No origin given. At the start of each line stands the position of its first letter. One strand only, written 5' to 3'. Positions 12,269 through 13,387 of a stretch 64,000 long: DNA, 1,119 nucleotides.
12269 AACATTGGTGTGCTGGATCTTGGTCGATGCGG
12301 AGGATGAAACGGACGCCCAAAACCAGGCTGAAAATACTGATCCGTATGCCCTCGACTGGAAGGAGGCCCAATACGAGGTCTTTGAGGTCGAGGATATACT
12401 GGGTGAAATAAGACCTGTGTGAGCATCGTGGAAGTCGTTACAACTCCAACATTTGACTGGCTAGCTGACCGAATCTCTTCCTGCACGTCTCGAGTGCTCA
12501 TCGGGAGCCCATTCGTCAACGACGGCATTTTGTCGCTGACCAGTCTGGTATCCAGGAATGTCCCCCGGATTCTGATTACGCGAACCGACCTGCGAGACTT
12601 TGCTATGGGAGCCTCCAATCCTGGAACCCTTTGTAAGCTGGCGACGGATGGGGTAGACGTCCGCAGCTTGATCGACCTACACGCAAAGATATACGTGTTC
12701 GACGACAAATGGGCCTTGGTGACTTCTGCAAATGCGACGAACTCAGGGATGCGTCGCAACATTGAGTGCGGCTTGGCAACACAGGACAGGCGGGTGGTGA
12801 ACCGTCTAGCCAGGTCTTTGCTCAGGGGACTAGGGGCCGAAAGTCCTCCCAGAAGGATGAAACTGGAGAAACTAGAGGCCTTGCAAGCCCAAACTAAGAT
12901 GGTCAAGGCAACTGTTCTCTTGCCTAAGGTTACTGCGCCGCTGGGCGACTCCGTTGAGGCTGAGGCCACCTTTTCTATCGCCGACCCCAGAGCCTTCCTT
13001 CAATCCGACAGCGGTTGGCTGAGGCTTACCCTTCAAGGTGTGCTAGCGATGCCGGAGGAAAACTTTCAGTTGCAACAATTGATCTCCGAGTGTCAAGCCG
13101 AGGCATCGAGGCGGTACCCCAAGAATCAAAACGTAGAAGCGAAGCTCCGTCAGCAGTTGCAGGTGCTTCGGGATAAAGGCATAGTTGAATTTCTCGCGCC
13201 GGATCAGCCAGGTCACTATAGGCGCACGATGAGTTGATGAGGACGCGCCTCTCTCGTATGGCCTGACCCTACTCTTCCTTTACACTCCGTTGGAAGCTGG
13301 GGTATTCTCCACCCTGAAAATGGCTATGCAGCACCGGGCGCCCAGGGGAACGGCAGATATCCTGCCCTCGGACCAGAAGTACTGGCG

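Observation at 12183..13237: Two-gene insert between relA and hisS: hyper-acidic 60-aa protein translationally coupled to a single-HKD PLD nuclease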

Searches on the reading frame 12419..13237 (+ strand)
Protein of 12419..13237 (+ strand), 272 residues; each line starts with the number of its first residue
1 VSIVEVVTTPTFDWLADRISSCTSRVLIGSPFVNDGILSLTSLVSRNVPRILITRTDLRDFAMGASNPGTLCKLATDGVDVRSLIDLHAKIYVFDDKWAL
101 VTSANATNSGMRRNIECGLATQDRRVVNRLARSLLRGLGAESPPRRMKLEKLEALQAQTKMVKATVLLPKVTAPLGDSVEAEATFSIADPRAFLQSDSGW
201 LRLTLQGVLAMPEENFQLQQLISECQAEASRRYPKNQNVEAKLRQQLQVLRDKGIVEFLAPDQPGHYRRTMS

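Call 3: search_protein_families(library=pfam, proteins=[window:12419-13237:+], max_evalue=1)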
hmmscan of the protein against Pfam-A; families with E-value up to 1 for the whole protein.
window:12419-13237:+ (272 aa): 4 families
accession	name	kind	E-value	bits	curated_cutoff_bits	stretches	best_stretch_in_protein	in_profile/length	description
PF17726.7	DpnI_C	-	1.3e-16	60.9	23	1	198-268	3-69/70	Dam-replacing HTH domain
PF13091.12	PLDc_2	-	6.4e-14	52.4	27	1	16-132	2-126/132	PLD-like domain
PF00614.28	PLDc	-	2.3e-05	24.6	21.9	1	87-105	5-23/28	Phospholipase D Active site motif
PF09565.16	RE_NgoFVII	-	0.01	15.6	23.8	1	81-129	87-140/162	NgoFVII restriction endonuclease N-terminal PLD domain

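Call 4: search_protein_families(library=padloc, proteins=[window:12419-13237:+], max_evalue=1)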
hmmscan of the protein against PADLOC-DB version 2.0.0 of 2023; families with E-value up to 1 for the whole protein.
window:12419-13237:+ (272 aa): 30 families (the best 25 are shown)
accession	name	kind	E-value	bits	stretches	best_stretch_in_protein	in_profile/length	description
PDLC02599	DrmC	-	5.5e-18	63.1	1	25-132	24-130/387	DrmC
PDLC03829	ZacB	-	2.1e-12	44.7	1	20-140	224-350/586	-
PDLC02597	DrmC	-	5e-11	40.9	1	86-130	184-228/242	DrmC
PDLC02585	DrmC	-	1.1e-10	39.5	1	86-134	193-241/253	DrmC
PDLC03207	mREase_II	-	2.9e-10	37.9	1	197-268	186-253/256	Type II methyl-directed restriction enzyme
PDLC02588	DrmC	-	3.5e-10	38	1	87-133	193-239/256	DrmC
PDLC02608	DrmC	-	4.1e-10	37.7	1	82-134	96-148/162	DrmC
PDLC02612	DrmC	-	5.7e-10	37.1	1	88-134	175-221/235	DrmC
PDLC02587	DrmC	-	1.2e-09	35.6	1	86-129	204-247/267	DrmC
PDLC02614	DrmC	-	2.1e-09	35.3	1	85-131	100-144/153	DrmC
PDLC02595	DrmC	-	6.5e-09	33.9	1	84-123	207-245/269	DrmC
PDLC02606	DrmC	-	8.7e-09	33.4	1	86-134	122-170/182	DrmC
PDLC02616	DrmC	-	2.8e-08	31.6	1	86-128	164-206/224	DrmC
PDLC03922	MkoB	-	5.3e-08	30.6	2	15-133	316-441/610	-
PDLC02607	DrmC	-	9.4e-08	29.7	1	86-132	202-248/265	DrmC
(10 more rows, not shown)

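Call 6: search_protein_families(library=ncbifam, proteins=[window:12419-13237:+], max_evalue=1)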
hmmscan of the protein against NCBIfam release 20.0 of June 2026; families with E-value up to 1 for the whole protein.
window:12419-13237:+ (272 aa): 6 families
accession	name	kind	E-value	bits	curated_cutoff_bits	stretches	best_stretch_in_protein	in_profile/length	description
NF038319.1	DISARM_DrmC_I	equivalog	3.9e-14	52.8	133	1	85-134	182-231/236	DISARM system phospholipase D-like protein DrmC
NF008427.0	PRK11263.1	equivalog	0.00015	21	281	1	74-156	274-356/409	cardiolipin synthase ClsB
NF041068.1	DpdK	equivalog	0.02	14.5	100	1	77-128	107-157/167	phospholipase D-like domain-containing protein DpdK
NF010492.0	PRK13912.1-3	equivalog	0.026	14.1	297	1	87-129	121-163/178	nuclease NucT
NF010490.0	PRK13912.1-1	equivalog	0.027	14.6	211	1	88-131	106-149/159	nuclease NucT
NF010493.0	PRK13912.1-4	equivalog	0.23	11.4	351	1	86-126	113-153/171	nuclease NucT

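Call 7: search_protein_families(library=phrogs, proteins=[window:12419-13237:+], max_evalue=1)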
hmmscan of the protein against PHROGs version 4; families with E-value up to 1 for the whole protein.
window:12419-13237:+ (272 aa): 1 family
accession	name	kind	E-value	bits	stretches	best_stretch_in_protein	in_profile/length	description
phrog_28026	-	unknown function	0.019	14.9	1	80-182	81-183/455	-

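Call 8: search_solved_structures(query=window:12419-13237:+, max_evalue=1, show_alignments=3)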
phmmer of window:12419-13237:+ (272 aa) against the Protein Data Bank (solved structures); distinct sequences matched with E-value up to 1: 2.
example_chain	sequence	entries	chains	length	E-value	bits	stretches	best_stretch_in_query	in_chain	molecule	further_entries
4esj_A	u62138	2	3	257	0.00023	23.8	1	196-260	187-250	Type-2 restriction enzyme DpnI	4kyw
5dqp_A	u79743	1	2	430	0.071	15.6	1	115-222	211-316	EDTA monooxygenase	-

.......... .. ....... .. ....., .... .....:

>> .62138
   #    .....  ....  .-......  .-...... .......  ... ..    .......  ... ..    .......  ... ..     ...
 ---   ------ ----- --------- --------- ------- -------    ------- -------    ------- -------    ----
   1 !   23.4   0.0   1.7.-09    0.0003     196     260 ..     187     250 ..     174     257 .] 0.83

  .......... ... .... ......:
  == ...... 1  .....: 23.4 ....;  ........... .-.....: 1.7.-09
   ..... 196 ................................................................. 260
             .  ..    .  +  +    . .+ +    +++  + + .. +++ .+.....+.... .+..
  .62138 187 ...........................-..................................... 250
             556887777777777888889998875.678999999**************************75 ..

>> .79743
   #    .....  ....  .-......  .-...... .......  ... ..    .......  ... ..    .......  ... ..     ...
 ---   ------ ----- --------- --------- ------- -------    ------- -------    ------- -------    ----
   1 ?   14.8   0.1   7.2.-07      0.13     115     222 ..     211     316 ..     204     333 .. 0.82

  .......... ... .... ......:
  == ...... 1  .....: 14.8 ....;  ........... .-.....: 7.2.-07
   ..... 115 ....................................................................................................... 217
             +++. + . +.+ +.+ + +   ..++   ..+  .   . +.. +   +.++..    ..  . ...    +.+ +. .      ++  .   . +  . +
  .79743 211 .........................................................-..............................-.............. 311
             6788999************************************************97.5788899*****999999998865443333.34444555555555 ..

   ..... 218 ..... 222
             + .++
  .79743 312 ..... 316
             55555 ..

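Call 10: find_homologous_proteins(query=window:12419-13237:+)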
Query window:12419-13237:+ (272 aa): 260 proteins with E <= 0.001 among 1605 candidates; the best 120 are listed.
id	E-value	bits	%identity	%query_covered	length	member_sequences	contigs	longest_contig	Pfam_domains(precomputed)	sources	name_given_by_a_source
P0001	1.5e-173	593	100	100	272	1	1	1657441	PF13091.13,PF17726.8,PF00614.29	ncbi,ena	-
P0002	1.4e-142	491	82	100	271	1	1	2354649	PF13091.13,PF17726.8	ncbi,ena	-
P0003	1.0e-141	488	83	99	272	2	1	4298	PF13091.13,PF17726.8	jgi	-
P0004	5.0e-104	365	63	100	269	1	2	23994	PF13091.13,PF17726.8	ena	-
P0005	7.4e-103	361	63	100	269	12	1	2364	PF13091.13,PF17726.8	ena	-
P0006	2.6e-102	359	64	99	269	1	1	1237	PF13091.13,PF17726.8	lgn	-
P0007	1.6e-101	357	62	99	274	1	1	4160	PF13091.13,PF17726.8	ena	-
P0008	1.5e-99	350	61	99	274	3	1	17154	PF13091.13,PF17726.8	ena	-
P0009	1.5e-98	347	61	99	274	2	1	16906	PF13091.13,PF17726.8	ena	-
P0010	1.3e-97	344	61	99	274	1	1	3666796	PF13091.13,PF17726.8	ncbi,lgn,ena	-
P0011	1.5e-97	344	60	98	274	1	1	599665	PF13091.13,PF17726.8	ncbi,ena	-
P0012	7.0e-97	342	59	100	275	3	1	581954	PF13091.13,PF17726.8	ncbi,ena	-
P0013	1.3e-96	341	59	99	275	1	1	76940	PF13091.13,PF17726.8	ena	-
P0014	3.3e-96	339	60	100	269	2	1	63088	PF13091.13,PF17726.8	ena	-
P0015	1.1e-95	338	59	100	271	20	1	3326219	PF13091.13,PF17726.8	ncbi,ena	-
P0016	1.6e-95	337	59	100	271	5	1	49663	PF13091.13,PF17726.8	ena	-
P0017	2.0e-94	334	60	98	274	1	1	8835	PF13091.13,PF17726.8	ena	-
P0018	2.5e-94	333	58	100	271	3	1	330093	PF13091.13,PF17726.8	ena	-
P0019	4.6e-94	332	59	100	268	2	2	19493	PF13091.13,PF17726.8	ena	-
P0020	6.1e-94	332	59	100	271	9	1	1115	PF13091.13,PF17726.8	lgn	-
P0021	1.9e-93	330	59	100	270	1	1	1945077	PF13091.13,PF17726.8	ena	-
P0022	9.5e-93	328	59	100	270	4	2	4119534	PF13091.13,PF17726.8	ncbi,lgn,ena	-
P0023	8.9e-92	325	57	100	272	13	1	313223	PF13091.13,PF17726.8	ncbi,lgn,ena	-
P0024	1.7e-91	324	58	100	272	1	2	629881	PF13091.13,PF17726.8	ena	-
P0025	4.0e-91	323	57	100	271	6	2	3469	PF13091.13,PF17726.8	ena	-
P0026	7.7e-91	322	57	99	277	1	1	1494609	PF13091.13,PF17726.8,PF00614.29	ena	-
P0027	3.5e-90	320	56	99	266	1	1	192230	PF13091.13,PF17726.8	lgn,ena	-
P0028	6.6e-90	319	58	100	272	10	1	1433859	PF13091.13,PF17726.8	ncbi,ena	-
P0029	2.4e-89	317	56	99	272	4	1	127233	PF13091.13,PF17726.8,PF00614.29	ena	-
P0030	3.6e-89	316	55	100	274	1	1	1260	PF13091.13,PF17726.8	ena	-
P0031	1.2e-88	315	57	100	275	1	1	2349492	PF13091.13,PF17726.8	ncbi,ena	-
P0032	1.9e-88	314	58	99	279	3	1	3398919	PF13091.13,PF17726.8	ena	-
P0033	6.9e-88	312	55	99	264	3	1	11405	PF13091.13,PF17726.8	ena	-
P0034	1.1e-87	311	56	100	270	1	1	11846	PF13091.13,PF17726.8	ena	-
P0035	1.2e-87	311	55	100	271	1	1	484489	PF13091.13,PF17726.8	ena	-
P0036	1.4e-87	311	56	98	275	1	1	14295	PF13091.13,PF17726.8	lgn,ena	-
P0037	1.6e-87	311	58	100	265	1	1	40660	PF13091.13,PF17726.8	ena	-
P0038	2.5e-87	310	57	99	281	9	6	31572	PF13091.13,PF17726.8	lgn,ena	-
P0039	7.0e-87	309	56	99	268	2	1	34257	PF13091.13,PF17726.8,PF00614.29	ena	-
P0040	7.0e-87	309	57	99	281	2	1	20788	PF13091.13,PF17726.8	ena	-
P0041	1.0e-86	308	55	100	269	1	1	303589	PF13091.13,PF17726.8,PF00614.29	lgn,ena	-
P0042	1.0e-86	308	55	99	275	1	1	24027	PF13091.13,PF17726.8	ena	-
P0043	1.1e-86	308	55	98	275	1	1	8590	PF13091.13,PF17726.8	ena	-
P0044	1.4e-86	308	57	100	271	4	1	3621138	PF13091.13,PF17726.8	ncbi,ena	-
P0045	2.6e-86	307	55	100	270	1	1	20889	PF13091.13,PF17726.8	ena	-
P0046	3.5e-86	307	57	100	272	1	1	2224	PF13091.13,PF17726.8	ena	-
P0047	6.4e-86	306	56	98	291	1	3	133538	PF13091.13,PF17726.8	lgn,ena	-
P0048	7.6e-86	305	55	99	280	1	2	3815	PF13091.13,PF17726.8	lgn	-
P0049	1.7e-85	304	56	99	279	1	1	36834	PF13091.13,PF17726.8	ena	-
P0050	3.5e-85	303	56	100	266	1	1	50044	PF13091.13,PF17726.8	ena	-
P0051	4.2e-85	303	53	100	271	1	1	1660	PF13091.13,PF17726.8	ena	-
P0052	4.7e-85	303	56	100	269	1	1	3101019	PF13091.13,PF17726.8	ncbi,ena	-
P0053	6.0e-85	303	53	100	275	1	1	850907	PF13091.13,PF17726.8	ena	-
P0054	8.0e-85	302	58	99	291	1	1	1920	PF13091.13,PF17726.8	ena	-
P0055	8.3e-85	302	53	100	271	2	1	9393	PF13091.13,PF17726.8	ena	-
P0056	9.6e-85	302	54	100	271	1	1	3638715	PF13091.13,PF17726.8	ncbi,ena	-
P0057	1.1e-84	302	56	99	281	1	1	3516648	PF13091.13,PF17726.8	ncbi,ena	-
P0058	1.7e-84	301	55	100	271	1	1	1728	PF13091.13,PF17726.8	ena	-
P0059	1.7e-84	301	52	100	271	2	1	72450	PF13091.13,PF17726.8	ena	-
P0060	2.1e-84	301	55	99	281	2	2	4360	PF13091.13,PF17726.8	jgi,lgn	jgi:hypothetical protein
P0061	2.5e-84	301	55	100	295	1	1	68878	PF13091.13,PF17726.8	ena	-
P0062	3.1e-84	300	56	99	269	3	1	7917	PF13091.13,PF17726.8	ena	-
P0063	3.2e-84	300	55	99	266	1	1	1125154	PF13091.13,PF17726.8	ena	-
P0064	3.2e-84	300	54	99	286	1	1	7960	PF13091.13,PF17726.8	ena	-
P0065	3.8e-84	300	53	100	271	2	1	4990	PF13091.13,PF17726.8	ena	-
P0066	5.1e-84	300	56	99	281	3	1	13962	PF13091.13,PF17726.8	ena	-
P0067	8.7e-84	299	55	99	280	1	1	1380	PF13091.13,PF17726.8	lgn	-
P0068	1.2e-83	298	61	83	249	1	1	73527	PF13091.13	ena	-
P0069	1.2e-83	298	56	100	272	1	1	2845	PF13091.13,PF17726.8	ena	-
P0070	1.6e-83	298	56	99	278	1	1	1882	PF13091.13,PF17726.8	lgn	-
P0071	1.9e-83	298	55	99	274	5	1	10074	PF13091.13,PF17726.8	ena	-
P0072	2.0e-83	298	54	100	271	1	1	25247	PF13091.13,PF17726.8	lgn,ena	-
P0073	3.0e-83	297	54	100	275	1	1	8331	PF13091.13,PF17726.8,PF00614.29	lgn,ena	-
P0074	3.4e-83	297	55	100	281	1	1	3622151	PF13091.13,PF17726.8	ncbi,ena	-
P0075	4.1e-83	297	53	100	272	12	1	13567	PF13091.13,PF17726.8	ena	-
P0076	4.3e-83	296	55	99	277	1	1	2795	PF13091.13,PF17726.8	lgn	-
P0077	6.3e-83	296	55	99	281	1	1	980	PF13091.13,PF17726.8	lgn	-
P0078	7.2e-83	296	55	99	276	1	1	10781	PF13091.13,PF17726.8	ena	-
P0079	8.3e-83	296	54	99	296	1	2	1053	PF13091.13,PF17726.8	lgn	-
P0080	1.1e-82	295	54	100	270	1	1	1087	PF13091.13,PF17726.8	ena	-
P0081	1.1e-82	295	55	100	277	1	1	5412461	PF13091.13,PF17726.8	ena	-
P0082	1.3e-82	295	56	99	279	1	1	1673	PF13091.13,PF17726.8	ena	-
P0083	1.6e-82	295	55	100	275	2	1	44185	PF13091.13,PF17726.8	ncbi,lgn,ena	-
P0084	1.9e-82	294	53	100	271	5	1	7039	PF13091.13,PF17726.8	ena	-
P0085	2.0e-82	294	55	99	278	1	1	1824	PF13091.13,PF17726.8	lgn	-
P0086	2.3e-82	294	51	100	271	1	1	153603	PF13091.13,PF17726.8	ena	-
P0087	3.3e-82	294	53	100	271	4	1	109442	PF13091.13,PF17726.8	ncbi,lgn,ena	-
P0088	4.0e-82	293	55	100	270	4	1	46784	PF13091.13,PF17726.8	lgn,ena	-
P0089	5.5e-82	293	54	99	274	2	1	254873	PF13091.13,PF17726.8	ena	-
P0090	6.4e-82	293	53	99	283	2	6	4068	PF13091.13,PF17726.8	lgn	-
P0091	6.9e-82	293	54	99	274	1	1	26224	PF13091.13,PF17726.8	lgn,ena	-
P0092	7.0e-82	293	53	99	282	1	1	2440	PF13091.13,PF17726.8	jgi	jgi:hypothetical protein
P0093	7.2e-82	292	54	99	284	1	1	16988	PF13091.13,PF17726.8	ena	-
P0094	7.3e-82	292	55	100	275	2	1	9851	PF13091.13,PF17726.8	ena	-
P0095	8.7e-82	292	53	99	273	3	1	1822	PF13091.13,PF17726.8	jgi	-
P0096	9.4e-82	292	53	99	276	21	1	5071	PF13091.13,PF17726.8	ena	-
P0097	9.9e-82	292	58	90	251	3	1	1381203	PF13091.13,PF17726.8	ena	-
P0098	1.3e-81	292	55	100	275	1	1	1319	PF13091.13,PF17726.8,PF00614.29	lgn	-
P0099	1.4e-81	292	53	99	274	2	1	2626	PF13091.13,PF17726.8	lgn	-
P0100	1.7e-81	291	54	99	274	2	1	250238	PF13091.13,PF17726.8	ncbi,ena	-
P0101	3.0e-81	290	53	98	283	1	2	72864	PF13091.13,PF17726.8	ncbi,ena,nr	ncbi:MAG: hypothetical protein J4G13_13420 [Dehalococcoidia bacterium]|nr:hypothetical protein [Deha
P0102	4.6e-81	290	54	99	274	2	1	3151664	PF13091.13,PF17726.8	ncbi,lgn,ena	-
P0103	5.0e-81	290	55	100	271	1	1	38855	PF13091.13,PF17726.8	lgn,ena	-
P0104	5.7e-81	290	54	99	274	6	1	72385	PF13091.13,PF17726.8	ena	-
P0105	8.6e-81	289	54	99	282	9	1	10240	PF13091.13,PF17726.8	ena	-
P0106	1.3e-80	288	53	100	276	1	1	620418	PF13091.13,PF17726.8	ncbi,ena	-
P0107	1.7e-80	288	51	99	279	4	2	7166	PF13091.13,PF17726.8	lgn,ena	-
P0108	2.3e-80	288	52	99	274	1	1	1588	PF13091.13,PF17726.8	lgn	-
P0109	2.6e-80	287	54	99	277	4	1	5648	PF13091.13,PF17726.8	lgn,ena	-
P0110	4.5e-80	287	54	99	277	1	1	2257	PF13091.13,PF17726.8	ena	-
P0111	5.3e-80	286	51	99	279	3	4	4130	PF13091.13,PF17726.8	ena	-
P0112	8.4e-80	286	54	99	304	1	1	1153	PF13091.13,PF17726.8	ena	-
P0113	1.1e-79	285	53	99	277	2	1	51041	PF13091.13,PF17726.8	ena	-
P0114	2.0e-79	284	51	99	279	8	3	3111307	PF13091.13,PF17726.8,PF00614.29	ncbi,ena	-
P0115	2.6e-79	284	54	98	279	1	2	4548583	PF13091.13,PF17726.8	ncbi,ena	-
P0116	2.8e-79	284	52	99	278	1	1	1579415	PF13091.13,PF17726.8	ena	-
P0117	2.8e-79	284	53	100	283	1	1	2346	PF13091.13,PF17726.8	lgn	-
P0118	3.0e-79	284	53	99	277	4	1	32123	PF13091.13,PF17726.8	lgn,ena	-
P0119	4.2e-79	283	52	99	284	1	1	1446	PF13091.13,PF17726.8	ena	-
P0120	4.6e-79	283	54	99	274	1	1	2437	PF13091.13,PF17726.8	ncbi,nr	ncbi:MAG: hypothetical protein IIC33_10415, partial [Chloroflexi bacterium]|nr:hypothetical protein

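Call 11: find_encoding_contigs(protein=P0001, flank=6000, max_places=3)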
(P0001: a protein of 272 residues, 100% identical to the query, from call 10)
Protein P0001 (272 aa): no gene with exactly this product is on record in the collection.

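Call 12: find_encoding_contigs(protein=P0002, flank=6000, max_places=3)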
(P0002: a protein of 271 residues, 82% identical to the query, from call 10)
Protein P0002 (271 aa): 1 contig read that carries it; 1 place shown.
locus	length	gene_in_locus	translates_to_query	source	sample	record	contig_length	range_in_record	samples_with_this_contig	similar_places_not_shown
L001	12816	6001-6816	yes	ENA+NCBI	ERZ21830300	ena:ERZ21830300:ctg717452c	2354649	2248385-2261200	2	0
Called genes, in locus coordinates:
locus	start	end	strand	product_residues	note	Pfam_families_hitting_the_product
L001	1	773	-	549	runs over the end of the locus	PF06418:CTP_synth_N, PF00117:GATase, PF07722:Peptidase_C26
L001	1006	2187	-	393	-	PF00682:HMGL-like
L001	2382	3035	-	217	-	PF01726:LexA_DNA_bind, PF00717:Peptidase_S24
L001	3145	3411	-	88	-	PF01649:Ribosomal_S20p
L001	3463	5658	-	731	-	PF13328:HD_4, PF01966:HD, PF04607:RelA_SpoT, PF02824:TGS, PF19296:RelA_AH, PF28438:RelA_RIS, PF01842:ACT (faint), PF13291:ACT_4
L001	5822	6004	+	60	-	-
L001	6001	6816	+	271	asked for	PF13091:PLDc_2, PF17726:DpnI_C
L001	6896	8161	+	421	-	PF13393:tRNA-synt_His, PF00587:tRNA-synt_2b, PF03129:HGTP_anticodon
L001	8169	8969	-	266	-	PF00378:ECH_1, PF16113:ECH_2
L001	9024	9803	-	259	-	PF00378:ECH_1, PF16113:ECH_2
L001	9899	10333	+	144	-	PF22784:PTP-SAK, PF22785:Tc-R-P, PF22741:PTP-NADK (weak), PF00782:DSPc, PF00102:Y_phosphatase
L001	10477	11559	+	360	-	PF00296:Bac_luciferase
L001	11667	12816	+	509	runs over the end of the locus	PF07690:MFS_1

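Call 13: find_encoding_contigs(protein=P0010, flank=6000, max_places=3)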
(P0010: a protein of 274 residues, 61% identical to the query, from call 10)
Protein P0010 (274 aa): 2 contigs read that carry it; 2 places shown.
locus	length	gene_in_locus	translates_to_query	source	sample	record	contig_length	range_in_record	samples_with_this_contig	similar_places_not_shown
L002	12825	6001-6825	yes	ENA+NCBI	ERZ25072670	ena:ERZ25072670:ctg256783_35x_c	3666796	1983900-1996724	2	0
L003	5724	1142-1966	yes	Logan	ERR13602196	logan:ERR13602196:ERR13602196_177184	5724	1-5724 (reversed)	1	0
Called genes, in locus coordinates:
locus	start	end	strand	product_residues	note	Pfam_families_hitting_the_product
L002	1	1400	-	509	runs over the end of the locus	PF02142:MGS, PF01808:AICARFT_IMPCHas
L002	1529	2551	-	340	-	PF00586:AIRS, PF02769:AIRS_C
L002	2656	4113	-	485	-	PF13522:GATase_6, PF13537:GATase_7, PF00156:Pribosyltran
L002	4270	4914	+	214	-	PF03807:F420_oxidored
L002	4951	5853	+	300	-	-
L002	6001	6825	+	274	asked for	PF13091:PLDc_2, PF17726:DpnI_C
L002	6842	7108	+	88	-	-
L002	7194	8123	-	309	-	PF00296:Bac_luciferase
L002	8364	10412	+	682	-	PF05378:Hydant_A_N, PF01968:Hydantoinase_A, PF19278:Hydant_A_C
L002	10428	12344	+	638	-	PF02538:Hydantoinase_B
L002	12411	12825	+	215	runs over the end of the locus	PF00857:Isochorismatase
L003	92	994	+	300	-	-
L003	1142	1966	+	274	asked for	PF13091:PLDc_2, PF17726:DpnI_C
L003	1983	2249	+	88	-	-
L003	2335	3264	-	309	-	PF00296:Bac_luciferase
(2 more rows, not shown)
